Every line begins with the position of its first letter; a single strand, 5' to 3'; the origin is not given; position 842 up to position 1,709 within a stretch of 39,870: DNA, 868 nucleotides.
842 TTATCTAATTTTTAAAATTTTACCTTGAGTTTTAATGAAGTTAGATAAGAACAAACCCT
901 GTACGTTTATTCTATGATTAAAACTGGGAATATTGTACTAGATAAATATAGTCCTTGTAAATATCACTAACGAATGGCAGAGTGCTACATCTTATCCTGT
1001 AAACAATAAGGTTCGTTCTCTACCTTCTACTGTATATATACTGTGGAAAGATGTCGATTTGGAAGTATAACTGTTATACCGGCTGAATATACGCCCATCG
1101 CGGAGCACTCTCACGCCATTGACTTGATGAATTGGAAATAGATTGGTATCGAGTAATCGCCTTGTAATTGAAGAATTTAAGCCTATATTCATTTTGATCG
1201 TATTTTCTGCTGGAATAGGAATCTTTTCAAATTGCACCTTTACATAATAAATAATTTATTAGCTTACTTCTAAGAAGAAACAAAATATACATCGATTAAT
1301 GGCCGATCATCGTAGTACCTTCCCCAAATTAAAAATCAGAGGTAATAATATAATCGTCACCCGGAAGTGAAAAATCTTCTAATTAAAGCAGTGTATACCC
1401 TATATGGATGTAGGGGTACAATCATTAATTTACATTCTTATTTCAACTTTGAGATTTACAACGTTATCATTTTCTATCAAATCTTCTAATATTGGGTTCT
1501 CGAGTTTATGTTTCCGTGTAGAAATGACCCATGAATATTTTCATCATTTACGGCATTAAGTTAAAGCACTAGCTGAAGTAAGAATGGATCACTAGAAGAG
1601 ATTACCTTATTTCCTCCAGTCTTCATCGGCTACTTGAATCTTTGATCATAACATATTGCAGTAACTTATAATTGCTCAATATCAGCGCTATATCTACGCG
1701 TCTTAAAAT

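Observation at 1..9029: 8.3-kb cassette carrying a GPCR gene, bounded by ~370-bp inverted repeats at about 95% identity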

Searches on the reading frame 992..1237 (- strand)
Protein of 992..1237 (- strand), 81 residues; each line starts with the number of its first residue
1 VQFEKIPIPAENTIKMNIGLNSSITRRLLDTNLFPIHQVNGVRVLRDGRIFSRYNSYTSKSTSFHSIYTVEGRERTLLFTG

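Call 41: find_encoding_contigs(protein=window:992-1237:-, flank=10000, max_places=10)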
Protein window:992-1237:- (81 aa): no gene with exactly this product is on record in the collection.

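Call 53: search_protein_families(library=pfam, proteins=[window:992-1237:-], max_evalue=0.1)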
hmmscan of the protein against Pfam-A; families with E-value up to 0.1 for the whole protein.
window:992-1237:- (81 aa): 0 families

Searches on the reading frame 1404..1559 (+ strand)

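Call 53: search_protein_families(library=pfam, proteins=[window:1404-1559:+], max_evalue=0.1)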
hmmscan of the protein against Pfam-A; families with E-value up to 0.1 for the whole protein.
window:1404-1559:+ (51 aa): 2 families
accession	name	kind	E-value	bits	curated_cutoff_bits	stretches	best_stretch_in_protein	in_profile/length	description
PF01405.22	PsbT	-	0.046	14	22.4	1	7-25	3-21/29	Photosystem II reaction centre T protein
PF07258.19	COMM_domain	-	0.096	13.3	22.4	0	21-51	29-59/64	COMM domain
